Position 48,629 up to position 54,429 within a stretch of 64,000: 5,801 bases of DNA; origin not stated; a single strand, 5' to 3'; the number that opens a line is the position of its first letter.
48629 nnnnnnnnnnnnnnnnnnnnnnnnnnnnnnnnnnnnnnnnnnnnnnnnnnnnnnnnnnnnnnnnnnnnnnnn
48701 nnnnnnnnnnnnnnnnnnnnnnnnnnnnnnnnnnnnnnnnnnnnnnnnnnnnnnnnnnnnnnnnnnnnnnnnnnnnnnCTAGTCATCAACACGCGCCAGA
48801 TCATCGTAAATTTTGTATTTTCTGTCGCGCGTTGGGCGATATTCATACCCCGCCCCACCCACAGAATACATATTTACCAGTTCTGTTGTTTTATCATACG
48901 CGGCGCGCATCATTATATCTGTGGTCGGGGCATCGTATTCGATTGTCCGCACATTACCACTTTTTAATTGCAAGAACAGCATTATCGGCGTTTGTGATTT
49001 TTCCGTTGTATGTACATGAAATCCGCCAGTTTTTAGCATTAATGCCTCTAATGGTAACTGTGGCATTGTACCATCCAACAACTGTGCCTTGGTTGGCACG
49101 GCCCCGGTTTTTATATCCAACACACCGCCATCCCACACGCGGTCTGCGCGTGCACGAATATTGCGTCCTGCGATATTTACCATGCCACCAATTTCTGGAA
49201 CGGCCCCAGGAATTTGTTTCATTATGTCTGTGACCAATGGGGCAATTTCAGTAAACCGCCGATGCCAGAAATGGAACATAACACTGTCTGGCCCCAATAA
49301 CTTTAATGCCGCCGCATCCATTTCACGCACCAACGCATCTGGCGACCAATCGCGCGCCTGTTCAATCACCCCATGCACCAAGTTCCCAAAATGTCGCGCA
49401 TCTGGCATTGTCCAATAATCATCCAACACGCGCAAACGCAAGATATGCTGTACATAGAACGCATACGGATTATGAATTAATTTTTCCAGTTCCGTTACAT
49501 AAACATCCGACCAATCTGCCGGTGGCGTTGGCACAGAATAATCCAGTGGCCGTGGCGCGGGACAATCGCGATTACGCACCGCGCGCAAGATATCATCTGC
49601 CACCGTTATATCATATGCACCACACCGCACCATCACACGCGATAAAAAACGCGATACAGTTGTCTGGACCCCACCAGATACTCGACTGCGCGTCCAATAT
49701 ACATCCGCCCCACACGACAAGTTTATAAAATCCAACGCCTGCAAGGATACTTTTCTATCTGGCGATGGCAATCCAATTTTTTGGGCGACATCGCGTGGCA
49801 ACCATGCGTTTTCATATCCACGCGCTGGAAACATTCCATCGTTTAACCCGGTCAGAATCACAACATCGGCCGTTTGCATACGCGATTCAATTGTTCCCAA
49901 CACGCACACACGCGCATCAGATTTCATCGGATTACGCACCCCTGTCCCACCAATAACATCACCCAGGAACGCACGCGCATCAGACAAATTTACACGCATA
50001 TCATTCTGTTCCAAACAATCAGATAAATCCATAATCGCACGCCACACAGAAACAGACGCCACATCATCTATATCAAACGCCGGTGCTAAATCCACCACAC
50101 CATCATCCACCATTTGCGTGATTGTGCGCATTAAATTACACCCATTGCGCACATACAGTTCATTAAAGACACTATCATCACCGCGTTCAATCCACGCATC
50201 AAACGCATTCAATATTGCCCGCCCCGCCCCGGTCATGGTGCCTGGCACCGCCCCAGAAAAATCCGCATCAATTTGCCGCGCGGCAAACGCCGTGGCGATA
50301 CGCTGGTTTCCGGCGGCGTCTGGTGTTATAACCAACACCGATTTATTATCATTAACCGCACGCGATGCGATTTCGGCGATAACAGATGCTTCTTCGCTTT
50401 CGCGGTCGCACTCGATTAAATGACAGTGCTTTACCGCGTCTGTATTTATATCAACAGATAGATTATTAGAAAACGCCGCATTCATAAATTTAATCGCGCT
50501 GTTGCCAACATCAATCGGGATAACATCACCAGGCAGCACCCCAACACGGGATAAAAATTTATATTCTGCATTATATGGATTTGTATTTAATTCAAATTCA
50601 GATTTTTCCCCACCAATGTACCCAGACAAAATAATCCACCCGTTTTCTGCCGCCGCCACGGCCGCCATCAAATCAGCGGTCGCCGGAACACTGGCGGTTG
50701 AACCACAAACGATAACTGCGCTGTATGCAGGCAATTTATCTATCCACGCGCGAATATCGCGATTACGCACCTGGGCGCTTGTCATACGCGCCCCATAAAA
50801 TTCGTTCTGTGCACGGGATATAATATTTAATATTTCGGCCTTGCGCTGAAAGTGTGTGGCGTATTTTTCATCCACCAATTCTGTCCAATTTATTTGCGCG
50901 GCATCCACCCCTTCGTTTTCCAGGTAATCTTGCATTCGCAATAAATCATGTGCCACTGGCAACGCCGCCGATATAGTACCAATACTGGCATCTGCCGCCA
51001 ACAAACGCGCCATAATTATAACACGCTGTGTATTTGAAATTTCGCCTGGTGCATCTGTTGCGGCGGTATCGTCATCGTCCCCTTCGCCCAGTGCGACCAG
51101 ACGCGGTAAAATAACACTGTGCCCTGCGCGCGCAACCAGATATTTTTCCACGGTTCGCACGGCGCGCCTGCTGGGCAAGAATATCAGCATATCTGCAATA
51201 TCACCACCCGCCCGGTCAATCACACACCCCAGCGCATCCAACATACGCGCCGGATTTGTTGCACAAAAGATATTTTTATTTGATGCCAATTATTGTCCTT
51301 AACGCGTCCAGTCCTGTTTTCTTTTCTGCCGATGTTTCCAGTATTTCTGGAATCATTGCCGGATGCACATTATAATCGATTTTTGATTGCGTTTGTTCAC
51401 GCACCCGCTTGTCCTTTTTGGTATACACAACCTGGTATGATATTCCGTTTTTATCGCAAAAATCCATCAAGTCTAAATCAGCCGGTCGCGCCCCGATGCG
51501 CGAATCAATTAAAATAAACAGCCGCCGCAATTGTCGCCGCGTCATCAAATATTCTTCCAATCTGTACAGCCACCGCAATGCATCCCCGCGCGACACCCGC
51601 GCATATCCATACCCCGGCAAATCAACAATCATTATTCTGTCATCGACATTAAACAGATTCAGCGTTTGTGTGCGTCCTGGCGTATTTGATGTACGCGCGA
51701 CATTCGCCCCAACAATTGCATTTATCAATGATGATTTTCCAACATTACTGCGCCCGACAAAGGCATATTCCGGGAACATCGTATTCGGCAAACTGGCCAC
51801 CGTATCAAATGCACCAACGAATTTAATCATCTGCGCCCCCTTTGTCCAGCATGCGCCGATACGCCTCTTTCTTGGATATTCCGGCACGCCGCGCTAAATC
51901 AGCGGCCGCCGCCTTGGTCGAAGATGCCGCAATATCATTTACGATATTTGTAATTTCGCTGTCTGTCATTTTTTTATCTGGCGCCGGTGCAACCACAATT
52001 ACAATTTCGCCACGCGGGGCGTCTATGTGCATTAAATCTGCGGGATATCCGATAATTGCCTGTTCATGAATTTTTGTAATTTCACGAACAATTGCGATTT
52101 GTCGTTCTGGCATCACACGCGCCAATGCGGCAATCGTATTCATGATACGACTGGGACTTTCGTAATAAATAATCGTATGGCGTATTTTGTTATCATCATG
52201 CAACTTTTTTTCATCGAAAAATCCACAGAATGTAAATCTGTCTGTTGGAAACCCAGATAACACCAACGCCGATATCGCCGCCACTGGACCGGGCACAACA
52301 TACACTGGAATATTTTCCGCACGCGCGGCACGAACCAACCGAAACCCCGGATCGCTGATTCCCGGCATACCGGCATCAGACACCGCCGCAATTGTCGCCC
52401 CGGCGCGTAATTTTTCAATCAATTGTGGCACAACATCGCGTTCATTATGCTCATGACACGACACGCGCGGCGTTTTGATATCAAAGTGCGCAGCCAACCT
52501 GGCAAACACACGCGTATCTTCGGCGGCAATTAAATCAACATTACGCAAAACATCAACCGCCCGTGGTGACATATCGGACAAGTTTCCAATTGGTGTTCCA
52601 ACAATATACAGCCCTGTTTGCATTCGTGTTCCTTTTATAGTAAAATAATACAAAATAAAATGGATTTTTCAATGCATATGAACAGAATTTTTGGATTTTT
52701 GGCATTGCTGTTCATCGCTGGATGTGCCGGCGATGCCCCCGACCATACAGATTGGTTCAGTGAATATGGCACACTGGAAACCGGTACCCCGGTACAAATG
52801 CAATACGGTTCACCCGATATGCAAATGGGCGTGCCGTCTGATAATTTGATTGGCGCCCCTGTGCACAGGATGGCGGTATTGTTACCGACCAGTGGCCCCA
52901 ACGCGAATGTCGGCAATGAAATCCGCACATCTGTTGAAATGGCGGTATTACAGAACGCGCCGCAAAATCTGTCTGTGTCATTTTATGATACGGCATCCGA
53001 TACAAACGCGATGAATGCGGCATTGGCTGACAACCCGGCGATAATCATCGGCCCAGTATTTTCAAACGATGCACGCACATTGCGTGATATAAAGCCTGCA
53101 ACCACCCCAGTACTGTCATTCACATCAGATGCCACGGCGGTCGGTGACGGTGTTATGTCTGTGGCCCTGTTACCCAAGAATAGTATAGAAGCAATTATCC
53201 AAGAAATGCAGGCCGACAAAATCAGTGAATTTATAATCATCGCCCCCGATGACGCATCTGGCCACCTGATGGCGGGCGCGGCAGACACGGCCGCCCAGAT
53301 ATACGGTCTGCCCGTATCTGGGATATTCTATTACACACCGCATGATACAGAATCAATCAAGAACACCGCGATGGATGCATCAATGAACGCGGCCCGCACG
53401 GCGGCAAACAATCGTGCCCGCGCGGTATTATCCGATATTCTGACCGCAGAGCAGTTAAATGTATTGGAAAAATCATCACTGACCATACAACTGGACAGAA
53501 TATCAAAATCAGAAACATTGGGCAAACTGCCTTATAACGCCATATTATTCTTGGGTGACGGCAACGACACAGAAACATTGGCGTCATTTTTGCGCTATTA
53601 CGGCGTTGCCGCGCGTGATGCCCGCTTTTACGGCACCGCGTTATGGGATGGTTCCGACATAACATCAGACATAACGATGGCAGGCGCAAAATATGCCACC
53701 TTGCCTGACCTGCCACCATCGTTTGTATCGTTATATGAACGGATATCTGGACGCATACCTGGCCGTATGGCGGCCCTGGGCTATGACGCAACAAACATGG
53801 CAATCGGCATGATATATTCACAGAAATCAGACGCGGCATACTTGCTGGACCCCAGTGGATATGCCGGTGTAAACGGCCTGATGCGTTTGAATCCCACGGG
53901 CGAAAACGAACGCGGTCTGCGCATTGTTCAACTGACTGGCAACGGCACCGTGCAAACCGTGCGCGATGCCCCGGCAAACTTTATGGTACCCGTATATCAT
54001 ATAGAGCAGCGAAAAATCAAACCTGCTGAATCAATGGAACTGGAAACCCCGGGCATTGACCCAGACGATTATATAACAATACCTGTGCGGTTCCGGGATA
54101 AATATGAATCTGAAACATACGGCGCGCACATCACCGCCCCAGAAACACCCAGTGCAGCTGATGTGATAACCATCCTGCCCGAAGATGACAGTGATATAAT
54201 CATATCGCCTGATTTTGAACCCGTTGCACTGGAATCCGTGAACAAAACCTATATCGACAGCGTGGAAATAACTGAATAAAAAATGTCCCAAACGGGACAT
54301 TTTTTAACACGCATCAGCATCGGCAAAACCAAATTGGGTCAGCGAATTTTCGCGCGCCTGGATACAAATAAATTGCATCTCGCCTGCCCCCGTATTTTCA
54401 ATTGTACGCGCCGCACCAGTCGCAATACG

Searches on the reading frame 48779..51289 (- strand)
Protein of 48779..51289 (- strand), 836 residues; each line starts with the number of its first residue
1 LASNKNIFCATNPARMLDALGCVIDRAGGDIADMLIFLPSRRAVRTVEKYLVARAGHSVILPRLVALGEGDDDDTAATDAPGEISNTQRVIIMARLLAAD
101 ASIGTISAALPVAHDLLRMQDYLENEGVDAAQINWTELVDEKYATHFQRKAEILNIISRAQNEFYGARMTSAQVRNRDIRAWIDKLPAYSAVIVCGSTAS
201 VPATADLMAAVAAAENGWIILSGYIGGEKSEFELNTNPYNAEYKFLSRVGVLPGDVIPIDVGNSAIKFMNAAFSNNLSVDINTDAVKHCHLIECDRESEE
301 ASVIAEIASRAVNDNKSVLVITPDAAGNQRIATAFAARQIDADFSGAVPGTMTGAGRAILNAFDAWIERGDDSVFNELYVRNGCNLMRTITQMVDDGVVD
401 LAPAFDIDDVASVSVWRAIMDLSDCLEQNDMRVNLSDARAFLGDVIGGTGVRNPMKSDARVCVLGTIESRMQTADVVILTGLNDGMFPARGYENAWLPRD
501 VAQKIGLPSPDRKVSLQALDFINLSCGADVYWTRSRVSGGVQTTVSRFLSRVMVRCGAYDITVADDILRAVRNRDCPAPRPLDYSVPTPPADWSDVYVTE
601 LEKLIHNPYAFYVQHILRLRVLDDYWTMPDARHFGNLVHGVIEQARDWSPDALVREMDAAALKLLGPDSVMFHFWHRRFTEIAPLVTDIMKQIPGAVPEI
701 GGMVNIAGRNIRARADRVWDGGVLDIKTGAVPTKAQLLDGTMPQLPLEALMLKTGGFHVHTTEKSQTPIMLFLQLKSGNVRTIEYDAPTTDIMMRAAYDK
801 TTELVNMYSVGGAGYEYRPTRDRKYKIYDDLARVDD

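Call 66: search_protein_families(library=pfam, proteins=[window:48779-51289:-], max_evalue=0.00001)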
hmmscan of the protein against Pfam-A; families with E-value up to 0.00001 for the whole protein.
window:48779-51289:- (836 aa): 1 family
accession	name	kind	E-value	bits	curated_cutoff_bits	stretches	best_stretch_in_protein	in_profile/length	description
PF12705.13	PDDEXK_1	-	9.4e-11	42.6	22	1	598-781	4-201/247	PD-(D/E)XK nuclease superfamily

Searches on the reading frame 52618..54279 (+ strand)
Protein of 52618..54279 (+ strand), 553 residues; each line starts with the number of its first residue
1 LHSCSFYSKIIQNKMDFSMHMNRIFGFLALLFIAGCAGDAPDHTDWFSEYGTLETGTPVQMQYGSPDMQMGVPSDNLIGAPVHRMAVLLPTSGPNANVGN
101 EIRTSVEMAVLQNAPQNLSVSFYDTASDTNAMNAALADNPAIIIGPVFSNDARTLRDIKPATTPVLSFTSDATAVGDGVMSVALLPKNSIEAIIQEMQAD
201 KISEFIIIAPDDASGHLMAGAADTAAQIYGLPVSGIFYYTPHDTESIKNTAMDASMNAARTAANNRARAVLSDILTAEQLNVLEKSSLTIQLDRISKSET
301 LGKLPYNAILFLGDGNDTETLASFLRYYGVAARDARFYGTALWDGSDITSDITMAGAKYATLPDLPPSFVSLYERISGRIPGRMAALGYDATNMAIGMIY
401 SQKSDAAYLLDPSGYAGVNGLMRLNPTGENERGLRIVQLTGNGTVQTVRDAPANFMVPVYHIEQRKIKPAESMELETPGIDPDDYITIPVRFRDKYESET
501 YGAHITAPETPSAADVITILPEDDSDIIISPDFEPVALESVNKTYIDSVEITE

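Call 66: search_protein_families(library=pfam, proteins=[window:52618-54279:+], max_evalue=0.00001)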
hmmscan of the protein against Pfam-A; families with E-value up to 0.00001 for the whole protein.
window:52618-54279:+ (553 aa): 2 families
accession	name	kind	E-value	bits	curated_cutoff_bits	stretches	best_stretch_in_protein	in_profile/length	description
PF13458.12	Peripla_BP_6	-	6.7e-10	39.6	31.7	1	85-396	4-290/343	Periplasmic binding protein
PF04348.19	LppC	-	2.6e-06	26.8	28.8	1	80-229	216-373/563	LppC putative lipoprotein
